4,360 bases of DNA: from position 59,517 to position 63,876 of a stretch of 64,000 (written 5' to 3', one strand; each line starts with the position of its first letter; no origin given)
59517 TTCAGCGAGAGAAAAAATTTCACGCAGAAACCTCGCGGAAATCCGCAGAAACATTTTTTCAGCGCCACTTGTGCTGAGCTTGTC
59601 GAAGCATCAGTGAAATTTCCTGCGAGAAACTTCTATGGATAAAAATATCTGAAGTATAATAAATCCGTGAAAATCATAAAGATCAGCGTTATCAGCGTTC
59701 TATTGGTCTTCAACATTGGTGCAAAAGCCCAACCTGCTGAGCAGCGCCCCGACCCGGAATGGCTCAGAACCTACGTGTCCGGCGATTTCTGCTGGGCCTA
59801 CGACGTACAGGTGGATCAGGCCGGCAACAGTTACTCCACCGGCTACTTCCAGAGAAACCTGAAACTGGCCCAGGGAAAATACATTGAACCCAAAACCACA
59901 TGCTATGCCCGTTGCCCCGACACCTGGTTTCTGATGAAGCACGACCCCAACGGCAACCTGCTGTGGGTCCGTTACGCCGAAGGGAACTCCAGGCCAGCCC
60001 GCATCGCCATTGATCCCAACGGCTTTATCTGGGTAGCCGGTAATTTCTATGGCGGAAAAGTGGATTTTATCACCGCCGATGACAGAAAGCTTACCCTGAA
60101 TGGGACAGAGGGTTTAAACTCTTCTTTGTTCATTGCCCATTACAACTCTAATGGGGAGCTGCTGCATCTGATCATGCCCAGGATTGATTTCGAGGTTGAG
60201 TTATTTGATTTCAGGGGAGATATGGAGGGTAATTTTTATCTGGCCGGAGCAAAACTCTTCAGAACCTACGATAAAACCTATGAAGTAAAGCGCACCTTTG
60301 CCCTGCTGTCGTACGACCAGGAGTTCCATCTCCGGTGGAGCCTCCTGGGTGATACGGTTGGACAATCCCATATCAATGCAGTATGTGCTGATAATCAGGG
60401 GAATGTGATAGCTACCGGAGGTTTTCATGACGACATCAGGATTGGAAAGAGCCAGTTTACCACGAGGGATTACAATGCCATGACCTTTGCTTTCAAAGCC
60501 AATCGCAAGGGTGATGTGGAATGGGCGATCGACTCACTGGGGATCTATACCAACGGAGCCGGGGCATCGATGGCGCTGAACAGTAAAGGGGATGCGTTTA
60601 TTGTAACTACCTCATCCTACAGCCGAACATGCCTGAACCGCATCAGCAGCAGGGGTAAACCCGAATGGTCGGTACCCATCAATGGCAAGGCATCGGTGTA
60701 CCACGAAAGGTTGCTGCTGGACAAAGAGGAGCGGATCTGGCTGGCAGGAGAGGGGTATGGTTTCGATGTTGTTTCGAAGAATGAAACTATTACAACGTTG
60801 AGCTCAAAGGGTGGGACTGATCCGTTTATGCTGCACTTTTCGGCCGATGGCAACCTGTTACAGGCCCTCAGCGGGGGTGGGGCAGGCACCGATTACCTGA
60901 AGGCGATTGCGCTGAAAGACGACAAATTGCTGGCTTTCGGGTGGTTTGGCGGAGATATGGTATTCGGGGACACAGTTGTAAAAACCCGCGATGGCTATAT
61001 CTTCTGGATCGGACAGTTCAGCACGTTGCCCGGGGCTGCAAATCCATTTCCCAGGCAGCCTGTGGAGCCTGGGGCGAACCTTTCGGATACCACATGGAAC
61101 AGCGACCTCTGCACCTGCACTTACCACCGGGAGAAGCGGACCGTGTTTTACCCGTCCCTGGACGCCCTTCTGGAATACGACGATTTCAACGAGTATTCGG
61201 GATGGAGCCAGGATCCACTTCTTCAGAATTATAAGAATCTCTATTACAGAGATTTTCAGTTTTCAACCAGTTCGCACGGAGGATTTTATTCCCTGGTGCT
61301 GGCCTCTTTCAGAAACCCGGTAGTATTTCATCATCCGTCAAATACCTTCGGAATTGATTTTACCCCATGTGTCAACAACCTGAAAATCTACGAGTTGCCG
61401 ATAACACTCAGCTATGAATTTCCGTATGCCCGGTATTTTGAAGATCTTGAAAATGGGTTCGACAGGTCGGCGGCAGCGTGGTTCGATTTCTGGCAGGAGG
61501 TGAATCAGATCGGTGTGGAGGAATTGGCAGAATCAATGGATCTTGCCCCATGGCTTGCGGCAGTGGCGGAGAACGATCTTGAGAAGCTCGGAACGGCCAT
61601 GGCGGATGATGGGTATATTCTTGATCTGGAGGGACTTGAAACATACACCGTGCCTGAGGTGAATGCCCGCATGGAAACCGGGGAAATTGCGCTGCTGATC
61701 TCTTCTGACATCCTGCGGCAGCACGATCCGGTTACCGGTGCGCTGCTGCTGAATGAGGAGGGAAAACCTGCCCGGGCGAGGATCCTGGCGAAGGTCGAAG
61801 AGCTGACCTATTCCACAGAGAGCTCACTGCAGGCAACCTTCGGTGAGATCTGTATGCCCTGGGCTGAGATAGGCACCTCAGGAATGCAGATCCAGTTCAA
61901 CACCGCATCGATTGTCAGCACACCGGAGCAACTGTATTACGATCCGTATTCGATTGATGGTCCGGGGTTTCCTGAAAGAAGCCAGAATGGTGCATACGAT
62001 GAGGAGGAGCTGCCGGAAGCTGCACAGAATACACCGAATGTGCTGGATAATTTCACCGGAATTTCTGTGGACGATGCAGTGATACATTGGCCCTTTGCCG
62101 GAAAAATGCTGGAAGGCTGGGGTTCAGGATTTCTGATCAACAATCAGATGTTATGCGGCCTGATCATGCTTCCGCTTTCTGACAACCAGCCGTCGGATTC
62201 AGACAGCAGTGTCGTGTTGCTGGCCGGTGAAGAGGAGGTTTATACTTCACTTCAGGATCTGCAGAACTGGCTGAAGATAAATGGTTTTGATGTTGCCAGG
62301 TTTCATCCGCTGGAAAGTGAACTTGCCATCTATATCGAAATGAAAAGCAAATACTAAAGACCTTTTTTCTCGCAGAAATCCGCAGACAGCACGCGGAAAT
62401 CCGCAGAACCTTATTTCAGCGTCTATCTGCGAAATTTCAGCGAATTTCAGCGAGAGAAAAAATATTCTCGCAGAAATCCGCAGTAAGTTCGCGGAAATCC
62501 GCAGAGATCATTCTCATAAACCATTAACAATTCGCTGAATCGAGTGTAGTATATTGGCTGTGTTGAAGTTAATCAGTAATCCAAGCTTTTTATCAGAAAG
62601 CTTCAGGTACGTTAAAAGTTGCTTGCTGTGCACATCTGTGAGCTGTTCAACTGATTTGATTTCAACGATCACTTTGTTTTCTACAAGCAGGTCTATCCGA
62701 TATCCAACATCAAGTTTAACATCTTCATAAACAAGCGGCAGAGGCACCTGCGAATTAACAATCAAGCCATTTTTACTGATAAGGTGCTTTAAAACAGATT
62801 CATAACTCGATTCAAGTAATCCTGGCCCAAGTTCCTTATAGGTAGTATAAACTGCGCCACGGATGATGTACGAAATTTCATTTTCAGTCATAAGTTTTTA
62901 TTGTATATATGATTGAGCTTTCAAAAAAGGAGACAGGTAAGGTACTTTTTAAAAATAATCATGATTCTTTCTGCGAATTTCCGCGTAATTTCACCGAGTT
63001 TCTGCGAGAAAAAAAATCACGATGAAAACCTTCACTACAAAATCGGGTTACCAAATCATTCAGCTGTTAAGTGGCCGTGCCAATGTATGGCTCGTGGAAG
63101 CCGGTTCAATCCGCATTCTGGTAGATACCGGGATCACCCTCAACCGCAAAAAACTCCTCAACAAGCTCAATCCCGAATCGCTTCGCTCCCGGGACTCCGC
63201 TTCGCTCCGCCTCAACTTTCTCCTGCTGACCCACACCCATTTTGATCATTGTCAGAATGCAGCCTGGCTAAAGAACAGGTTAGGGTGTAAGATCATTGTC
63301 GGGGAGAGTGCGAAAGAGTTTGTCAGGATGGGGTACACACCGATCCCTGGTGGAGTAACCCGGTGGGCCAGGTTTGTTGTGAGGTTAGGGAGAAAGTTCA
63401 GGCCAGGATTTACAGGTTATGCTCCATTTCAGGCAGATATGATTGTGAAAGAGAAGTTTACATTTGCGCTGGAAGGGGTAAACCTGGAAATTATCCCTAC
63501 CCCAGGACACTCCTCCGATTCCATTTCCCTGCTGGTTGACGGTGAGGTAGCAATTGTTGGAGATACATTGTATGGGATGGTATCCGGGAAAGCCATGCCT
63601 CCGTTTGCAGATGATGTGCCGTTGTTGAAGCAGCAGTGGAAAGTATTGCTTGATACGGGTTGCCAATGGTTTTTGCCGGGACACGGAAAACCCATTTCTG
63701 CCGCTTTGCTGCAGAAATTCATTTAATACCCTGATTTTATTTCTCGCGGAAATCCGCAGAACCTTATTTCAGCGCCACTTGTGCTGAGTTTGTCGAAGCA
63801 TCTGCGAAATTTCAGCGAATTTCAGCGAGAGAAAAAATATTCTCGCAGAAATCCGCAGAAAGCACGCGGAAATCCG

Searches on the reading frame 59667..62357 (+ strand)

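Call 6: search_protein_families(library=ncbifam, proteins=[window:59667-62357:+], max_evalue=0.01)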
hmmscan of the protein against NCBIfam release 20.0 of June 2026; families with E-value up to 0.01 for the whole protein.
window:59667-62357:+ (896 aa): 1 family
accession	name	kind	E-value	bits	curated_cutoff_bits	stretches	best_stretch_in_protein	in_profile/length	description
NF047494.1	Lepto_SBBP_lipo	equivalog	6.7e-11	41.5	400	2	151-313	279-442/466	SBBP repeat beta-propeller lipoprotein, LipL53 family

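Call 7: search_protein_families(library=pfam, proteins=[window:59667-62357:+], max_evalue=0.01)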
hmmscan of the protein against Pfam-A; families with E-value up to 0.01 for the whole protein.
window:59667-62357:+ (896 aa): 2 families
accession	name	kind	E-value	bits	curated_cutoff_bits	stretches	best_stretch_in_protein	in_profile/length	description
PF06739.17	SBBP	-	0.0001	22.6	20.5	0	100-126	2-31/38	Beta-propeller repeat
PF07494.17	Reg_prop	-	0.00019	21.7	20.4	0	112-126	9-23/24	Two component regulator propeller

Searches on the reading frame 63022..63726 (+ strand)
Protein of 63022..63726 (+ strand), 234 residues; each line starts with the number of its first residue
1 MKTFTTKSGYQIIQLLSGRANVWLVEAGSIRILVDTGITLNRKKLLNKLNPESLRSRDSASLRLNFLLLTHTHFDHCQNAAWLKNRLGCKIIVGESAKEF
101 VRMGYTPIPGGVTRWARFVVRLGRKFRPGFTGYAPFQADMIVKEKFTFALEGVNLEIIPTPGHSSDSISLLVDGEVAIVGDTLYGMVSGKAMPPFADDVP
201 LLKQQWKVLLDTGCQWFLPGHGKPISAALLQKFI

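Call 6: search_protein_families(library=ncbifam, proteins=[window:63022-63726:+], max_evalue=0.01)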
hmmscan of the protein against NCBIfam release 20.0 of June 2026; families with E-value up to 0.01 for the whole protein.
window:63022-63726:+ (234 aa): 22 families
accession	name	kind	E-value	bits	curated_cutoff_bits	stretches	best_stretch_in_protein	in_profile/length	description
NF012229.1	bla_class_B_core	domain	1.4e-12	48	100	1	24-171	19-137/139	metallo-beta-lactamase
TIGR03413.1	GSH_gloB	equivalog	4e-10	39.5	200.8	2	138-190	82-135/248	hydroxyacylglutathione hydrolase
NF033105.1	bla_subclass_B3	equivalog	2.8e-08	33.4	240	1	22-171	25-154/257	subclass B3 metallo-beta-lactamase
NF040641.1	bifunc_ST_SDO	equivalog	3.3e-08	32.8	625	1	60-99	198-237/423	bifunctional sulfur transferase/dioxygenase Blh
NF033106.1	blaL1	exception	1.5e-06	27.4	560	1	23-102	62-137/290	L1 family subclass B3 metallo-beta-lactamase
NF012140.0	blaBJP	exception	9e-06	24.7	600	1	27-108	62-138/294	BJP family subclass B3 metallo-beta-lactamase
NF041804.1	MBL_fold_SolJ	exception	2.4e-05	23.7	350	0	59-101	49-89/224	solanimycin biosynthesis MBL-fold hydrolase SolJ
NF000405.1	HARLDQ_not_B3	exception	3.7e-05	23.4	350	1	24-173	44-172/267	HARLDQ motif MBL-fold protein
NF040468.1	blaECM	exception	7.3e-05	22.2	640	1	24-170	75-202/303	ECM family subclass B3 metallo-beta-lactamase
NF040469.1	blaEFM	exception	7.3e-05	22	610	0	24-104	74-149/302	EFM family subclass B3 metallo-beta-lactamase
NF001911.0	PRK00685.1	equivalog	9.4e-05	22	144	1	18-94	7-71/228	metal-dependent hydrolase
NF000458.2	blaPEDO-2_fam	exception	0.00017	21.1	550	1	31-174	63-186/285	PEDO-2 family subclass B3 metallo-beta-lactamase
NF033185.1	B3_Acin_new2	exception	0.00018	20.8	625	1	22-165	53-175/285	putative subclass B3 metallo-beta-lactamase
NF000457.2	blaPEDO-1_fam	exception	0.00048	19.7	550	1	63-172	90-184/286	PEDO-1 family subclass B3 metallo-beta-lactamase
NF040470.1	blaEAM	exception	0.00069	18.7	660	1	27-104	88-160/318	EAM family subclass B3 metallo-beta-lactamase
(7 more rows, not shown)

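Call 7: search_protein_families(library=pfam, proteins=[window:63022-63726:+], max_evalue=0.01)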
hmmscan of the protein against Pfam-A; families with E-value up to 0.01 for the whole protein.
window:63022-63726:+ (234 aa): 2 families
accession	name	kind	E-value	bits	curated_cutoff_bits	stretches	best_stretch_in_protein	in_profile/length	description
PF00753.33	Lactamase_B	-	5.9e-19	69.2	22.7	1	20-193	6-161/196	Metallo-beta-lactamase superfamily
PF12706.13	Lactamase_B_2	-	2.1e-05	24.7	27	1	31-131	2-83/200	Beta-lactamase superfamily domain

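Call 48: find_homologous_proteins(query=window:63022-63726:+, max_evalue=1e-20)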
Query window:63022-63726:+ (234 aa): 106 proteins with E <= 1e-20 among 862 candidates.
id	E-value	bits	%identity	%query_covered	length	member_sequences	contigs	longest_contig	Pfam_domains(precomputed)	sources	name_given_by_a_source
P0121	8.4e-155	531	100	100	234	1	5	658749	PF00753.34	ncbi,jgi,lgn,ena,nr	ncbi:MAG TPA: MBL fold metallo-hydrolase [Bacteroidales bacterium]|nr:MBL fold metallo-hydrolase [Ba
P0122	1.3e-112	393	74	100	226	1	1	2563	PF12706.14,PF23023.2,PF00753.34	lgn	-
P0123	2.6e-111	389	74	100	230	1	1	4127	PF23023.2,PF00753.34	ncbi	-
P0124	6.8e-108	377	74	99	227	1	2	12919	PF12706.14,PF23023.2,PF00753.34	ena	-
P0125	4.4e-69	250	54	78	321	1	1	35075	PF23023.2,PF00753.34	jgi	jgi:hydroxyacylglutathione hydrolase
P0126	1.3e-65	239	47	100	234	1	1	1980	PF00753.34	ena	-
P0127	1.6e-60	222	44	100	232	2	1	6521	PF12706.14,PF23023.2,PF19583.6,PF00753.34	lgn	-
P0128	1.9e-60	222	45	99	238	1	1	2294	PF12706.14,PF19583.6,PF00753.34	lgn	-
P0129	5.0e-60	221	43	99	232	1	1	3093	PF12706.14,PF23023.2,PF00753.34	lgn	-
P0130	1.2e-59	219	44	100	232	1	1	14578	PF12706.14,PF23023.2,PF00753.34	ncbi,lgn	-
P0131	9.9e-59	217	46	99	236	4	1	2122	PF23023.2,PF00753.34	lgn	-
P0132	1.1e-58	216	45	99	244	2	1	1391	PF19583.6,PF00753.34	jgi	-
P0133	1.4e-58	216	46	99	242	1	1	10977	PF12706.14,PF19583.6,PF00753.34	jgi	-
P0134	1.5e-58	216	44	99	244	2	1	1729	PF12706.14,PF19583.6,PF00753.34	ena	-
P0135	2.1e-58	215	46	99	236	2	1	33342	PF00753.34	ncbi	ncbi:MAG: MBL fold metallo-hydrolase [Bacteroidales bacterium]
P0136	3.6e-58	215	47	99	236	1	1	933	PF00753.34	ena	-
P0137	4.3e-58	214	45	99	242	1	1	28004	PF12706.14,PF19583.6,PF00753.34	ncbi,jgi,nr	ncbi:MAG: MBL fold metallo-hydrolase [Bacteroidetes bacterium]|nr:MBL fold metallo-hydrolase [Bacter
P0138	2.1e-57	212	44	99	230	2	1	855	PF19583.6,PF00753.34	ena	-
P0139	2.1e-57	212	44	99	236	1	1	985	PF23023.2,PF00753.34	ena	-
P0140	2.1e-57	212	44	99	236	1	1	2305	PF23023.2,PF00753.34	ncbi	ncbi:Hydroxyacylglutathione hydrolase [anaerobic digester metagenome]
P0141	2.4e-57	212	45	96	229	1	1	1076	PF23023.2,PF19583.6,PF00753.34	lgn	-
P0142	2.5e-57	212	44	99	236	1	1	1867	PF00753.34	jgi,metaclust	metaclust:\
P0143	5.6e-57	211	44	99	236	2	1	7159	PF00753.34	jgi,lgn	jgi:glyoxylase-like metal-dependent hydrolase (beta-lactamase superfamily II)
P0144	7.4e-57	210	44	99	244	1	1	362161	PF12706.14,PF23023.2,PF19583.6,PF00753.34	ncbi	-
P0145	9.1e-57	210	43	99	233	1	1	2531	PF12706.14,PF19583.6,PF00753.34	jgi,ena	-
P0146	1.1e-56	210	44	92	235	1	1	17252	PF12706.14,PF23023.2,PF19583.6,PF00753.34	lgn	-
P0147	2.0e-56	209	47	95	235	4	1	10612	PF23023.2,PF19583.6,PF00753.34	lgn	-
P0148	2.9e-56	208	43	98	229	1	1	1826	PF00753.34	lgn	-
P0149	3.6e-56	208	46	99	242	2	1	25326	PF12706.14,PF23023.2,PF19583.6,PF00753.34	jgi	jgi:hydroxyacylglutathione hydrolase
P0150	4.2e-56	208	46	99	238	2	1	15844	PF00753.34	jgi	jgi:glyoxylase-like metal-dependent hydrolase (beta-lactamase superfamily II)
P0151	8.8e-56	207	46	99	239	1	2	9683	PF23023.2,PF00753.34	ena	-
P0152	9.5e-56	207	43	99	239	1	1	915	PF12706.14,PF23023.2,PF00753.34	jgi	-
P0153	9.5e-56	207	46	99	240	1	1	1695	PF12706.14,PF19583.6,PF00753.34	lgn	-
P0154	1.6e-55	206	44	99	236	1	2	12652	PF23023.2,PF00753.34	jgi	-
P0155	3.4e-55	205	41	98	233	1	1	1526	PF12706.14,PF23023.2,PF00753.34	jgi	-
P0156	6.5e-55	204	46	99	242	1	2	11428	PF19583.6,PF00753.34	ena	-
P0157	6.8e-55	204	45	99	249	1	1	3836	PF12706.14,PF19583.6,PF00753.34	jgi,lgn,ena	-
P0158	8.4e-55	204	42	99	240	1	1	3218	PF12706.14,PF23023.2,PF19583.6,PF00753.34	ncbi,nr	ncbi:MAG: MBL fold metallo-hydrolase, partial [Lentimicrobiaceae bacterium]|nr:MBL fold metallo-hydr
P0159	1.6e-54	203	44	99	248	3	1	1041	PF00753.34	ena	-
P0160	1.7e-54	203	45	99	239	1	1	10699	PF00753.34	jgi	jgi:glyoxylase-like metal-dependent hydrolase (beta-lactamase superfamily II)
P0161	1.7e-54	203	43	99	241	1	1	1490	PF19583.6,PF00753.34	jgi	jgi:glyoxylase-like metal-dependent hydrolase (beta-lactamase superfamily II)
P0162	2.1e-54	202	42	99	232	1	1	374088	PF12706.14,PF23023.2,PF19583.6,PF00753.34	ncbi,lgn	ncbi:MAG: MBL fold metallo-hydrolase [Prolixibacteraceae bacterium]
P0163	2.3e-54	202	44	99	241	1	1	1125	PF12706.14,PF19583.6,PF00753.34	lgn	-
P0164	4.3e-54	201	44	99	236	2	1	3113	PF00753.34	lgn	-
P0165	5.1e-54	201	42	99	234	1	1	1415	PF23023.2,PF00753.34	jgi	jgi:glyoxylase-like metal-dependent hydrolase (beta-lactamase superfamily II)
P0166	5.3e-54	201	44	99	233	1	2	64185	PF12706.14,PF23023.2,PF00753.34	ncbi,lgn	-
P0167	6.4e-54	201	43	99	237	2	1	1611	PF19583.6,PF00753.34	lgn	-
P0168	6.6e-54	201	43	99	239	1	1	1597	PF12706.14,PF23023.2,PF00753.34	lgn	-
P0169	8.4e-54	200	41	100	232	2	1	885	PF12706.14,PF23023.2,PF00753.34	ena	-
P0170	8.4e-54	200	44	99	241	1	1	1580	PF00753.34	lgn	-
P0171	8.6e-54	200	44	99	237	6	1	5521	PF00753.34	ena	-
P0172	1.1e-53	200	45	97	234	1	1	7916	PF23023.2,PF19583.6,PF00753.34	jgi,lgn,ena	-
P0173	1.2e-53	200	42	96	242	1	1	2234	PF12706.14,PF23023.2,PF00753.34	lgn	-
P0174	1.5e-53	200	42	99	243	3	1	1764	PF00753.34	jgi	jgi:glyoxylase-like metal-dependent hydrolase (beta-lactamase superfamily II)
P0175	2.6e-53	199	44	100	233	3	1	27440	PF23023.2,PF19583.6,PF00753.34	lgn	-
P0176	5.1e-53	198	44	100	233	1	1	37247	PF12706.14,PF23023.2,PF00753.34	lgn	-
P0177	8.2e-53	197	43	99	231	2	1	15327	PF00753.34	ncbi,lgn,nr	ncbi:MAG: MBL fold metallo-hydrolase [Salinivirgaceae bacterium]|nr:MBL fold metallo-hydrolase [Sali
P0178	9.2e-53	197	44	100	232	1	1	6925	PF12706.14,PF23023.2,PF19583.6,PF00753.34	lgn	-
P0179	1.5e-52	196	42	99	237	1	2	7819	PF19583.6,PF00753.34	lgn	-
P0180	2.6e-52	196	42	99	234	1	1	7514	PF19583.6,PF00753.34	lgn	-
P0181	4.4e-52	195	44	99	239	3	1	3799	PF19583.6,PF00753.34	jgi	jgi:hydroxyacylglutathione hydrolase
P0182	1.2e-51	193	42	100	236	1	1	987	PF23023.2,PF19583.6,PF00753.34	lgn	-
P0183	1.2e-51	193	43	99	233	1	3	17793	PF12706.14,PF23023.2,PF00753.34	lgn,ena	-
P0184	1.3e-51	193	41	100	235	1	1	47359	PF23023.2,PF19583.6,PF00753.34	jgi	-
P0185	2.9e-51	192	38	100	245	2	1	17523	PF12706.14,PF00753.34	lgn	-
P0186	5.2e-51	191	43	96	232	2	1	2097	PF12706.14,PF23023.2,PF00753.34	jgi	jgi:hydroxyacylglutathione hydrolase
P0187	9.0e-51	190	41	99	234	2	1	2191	PF12706.14,PF23023.2,PF19583.6,PF00753.34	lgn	-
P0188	1.2e-50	190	42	99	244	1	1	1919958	PF12706.14,PF23023.2,PF00753.34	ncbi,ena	-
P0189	3.0e-50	189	44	99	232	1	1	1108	PF12706.14,PF23023.2,PF00753.34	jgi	jgi:hydroxyacylglutathione hydrolase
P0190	3.4e-50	189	39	99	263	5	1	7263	PF23023.2,PF19583.6,PF00753.34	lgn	-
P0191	8.3e-50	187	42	99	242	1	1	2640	PF12706.14,PF00753.34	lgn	-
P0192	9.0e-49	184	40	98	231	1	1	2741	PF23023.2,PF19583.6,PF00753.34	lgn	-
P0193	1.9e-48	183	44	99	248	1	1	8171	PF23023.2,PF00753.34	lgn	-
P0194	3.5e-48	182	43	99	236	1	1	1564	PF00753.34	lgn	-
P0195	1.6e-47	180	41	99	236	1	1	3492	PF12706.14,PF00753.34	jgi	jgi:hydroxyacylglutathione hydrolase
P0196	8.9e-47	177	40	99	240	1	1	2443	PF12706.14,PF00753.34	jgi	jgi:glyoxylase-like metal-dependent hydrolase (beta-lactamase superfamily II)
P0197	2.2e-46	176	42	94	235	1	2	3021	PF12706.14,PF00753.34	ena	-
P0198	4.2e-46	175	41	99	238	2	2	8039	PF12706.14,PF00753.34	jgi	-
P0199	6.5e-46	175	38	99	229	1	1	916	PF12706.14,PF23023.2,PF19583.6,PF00753.34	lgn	-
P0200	1.2e-45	174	41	94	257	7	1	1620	PF00753.34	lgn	-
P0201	1.6e-45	173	40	94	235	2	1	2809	PF00753.34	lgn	-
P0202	3.0e-45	172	41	99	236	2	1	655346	PF12706.14,PF00753.34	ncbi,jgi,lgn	-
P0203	1.1e-44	171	37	100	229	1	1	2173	PF12706.14,PF23023.2,PF00753.34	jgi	jgi:hydroxyacylglutathione hydrolase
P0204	1.4e-44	170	41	97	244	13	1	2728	PF00753.34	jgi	jgi:hydroxyacylglutathione hydrolase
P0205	1.9e-44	170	40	99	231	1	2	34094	PF12706.14,PF00753.34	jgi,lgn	jgi:hydroxyacylglutathione hydrolase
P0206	2.8e-44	169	43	86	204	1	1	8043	PF12706.14,PF00753.34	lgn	-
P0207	3.1e-44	169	42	99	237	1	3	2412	PF00753.34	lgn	-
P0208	5.6e-44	168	40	97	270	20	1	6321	PF00753.34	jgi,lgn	-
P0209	1.1e-43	167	39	99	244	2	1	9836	PF23023.2,PF00753.34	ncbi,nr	ncbi:MAG: MBL fold metallo-hydrolase [Chlorobi bacterium]|nr:MBL fold metallo-hydrolase [Chlorobiota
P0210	1.2e-43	167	37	99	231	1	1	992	PF00753.34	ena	-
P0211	1.7e-43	167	40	97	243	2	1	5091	PF12706.14,PF23023.2,PF00753.34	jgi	jgi:hydroxyacylglutathione hydrolase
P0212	1.8e-42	163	40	99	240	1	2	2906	PF12706.14,PF00753.34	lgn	-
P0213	2.9e-42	163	40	99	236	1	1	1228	PF00753.34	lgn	-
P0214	5.4e-42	162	41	85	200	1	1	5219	PF00753.34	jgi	jgi:glyoxylase-like metal-dependent hydrolase (beta-lactamase superfamily II)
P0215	8.4e-42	161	41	86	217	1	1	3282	PF12706.14,PF00753.34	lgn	-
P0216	1.0e-41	161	38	99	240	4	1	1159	PF00753.34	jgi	-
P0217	2.3e-41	160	37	99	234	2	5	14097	PF12706.14,PF23023.2,PF00753.34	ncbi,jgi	-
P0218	5.4e-41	158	40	99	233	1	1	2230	PF12706.14,PF23023.2,PF00753.34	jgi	jgi:glyoxylase-like metal-dependent hydrolase (beta-lactamase superfamily II)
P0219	1.8e-40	157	41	99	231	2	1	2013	PF00753.34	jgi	jgi:glyoxylase-like metal-dependent hydrolase (beta-lactamase superfamily II)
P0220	4.5e-40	155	37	99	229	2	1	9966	PF23023.2,PF19583.6,PF00753.34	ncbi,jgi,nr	ncbi:MAG: MBL fold metallo-hydrolase [Prolixibacteraceae bacterium]|jgi:hydroxyacylglutathione hydro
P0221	9.6e-40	154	40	99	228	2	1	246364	PF19583.6,PF00753.34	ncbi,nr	ncbi:MAG: MBL fold metallo-hydrolase [Bacteroidales bacterium]|nr:MBL fold metallo-hydrolase [Bacter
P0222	2.9e-39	153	37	99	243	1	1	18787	PF12706.14,PF23023.2,PF00753.34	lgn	-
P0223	6.5e-38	148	38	94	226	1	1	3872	PF12706.14,PF23023.2,PF19583.6,PF00753.34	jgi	jgi:hydroxyacylglutathione hydrolase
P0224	1.1e-34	138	38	82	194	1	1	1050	PF12706.14,PF00753.34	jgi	jgi:glyoxylase-like metal-dependent hydrolase (beta-lactamase superfamily II)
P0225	3.6e-27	113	40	77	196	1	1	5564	PF12706.14,PF23023.2,PF19583.6,PF00753.34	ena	-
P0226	8.2e-22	96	32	86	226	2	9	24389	PF12706.14,PF00753.34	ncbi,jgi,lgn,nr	ncbi:MAG: MBL fold metallo-hydrolase [Deltaproteobacteria bacterium]|nr:MBL fold metallo-hydrolase [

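Call 49: find_encoding_contigs(protein=P0124, flank=6000, max_places=3)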
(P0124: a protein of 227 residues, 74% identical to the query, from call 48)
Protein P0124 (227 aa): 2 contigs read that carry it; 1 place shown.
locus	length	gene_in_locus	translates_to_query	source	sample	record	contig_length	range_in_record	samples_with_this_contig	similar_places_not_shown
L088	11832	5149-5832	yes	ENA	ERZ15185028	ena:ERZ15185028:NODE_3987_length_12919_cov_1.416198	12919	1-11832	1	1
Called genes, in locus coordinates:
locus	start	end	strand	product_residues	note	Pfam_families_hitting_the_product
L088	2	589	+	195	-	?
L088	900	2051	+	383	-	PF00155:Aminotran_1_2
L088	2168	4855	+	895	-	-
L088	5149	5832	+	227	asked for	PF00753:Lactamase_B, PF23023:Anti-Pycsar_Apyc1 (faint), PF12706:Lactamase_B_2 (weak)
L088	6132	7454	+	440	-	PF02646:RmuC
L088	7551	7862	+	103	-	PF01909:NTP_transf_2, PF18765:Polbeta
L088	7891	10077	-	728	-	PF00092:VWA, PF13519:VWA_2, PF00691:OmpA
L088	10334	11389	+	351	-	-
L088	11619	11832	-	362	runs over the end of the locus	PF18962:Por_Secre_tail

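Call 50: find_encoding_contigs(protein=P0123, flank=6000, max_places=3)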
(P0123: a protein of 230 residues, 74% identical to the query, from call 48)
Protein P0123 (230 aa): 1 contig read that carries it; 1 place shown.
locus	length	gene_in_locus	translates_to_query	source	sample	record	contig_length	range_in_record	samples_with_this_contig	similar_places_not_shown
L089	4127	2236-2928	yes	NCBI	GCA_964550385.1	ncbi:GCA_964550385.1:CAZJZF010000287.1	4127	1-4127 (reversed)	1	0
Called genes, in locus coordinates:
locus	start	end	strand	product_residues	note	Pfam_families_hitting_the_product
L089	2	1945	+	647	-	?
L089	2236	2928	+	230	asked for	PF23023:Anti-Pycsar_Apyc1 (faint), PF00753:Lactamase_B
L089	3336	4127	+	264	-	?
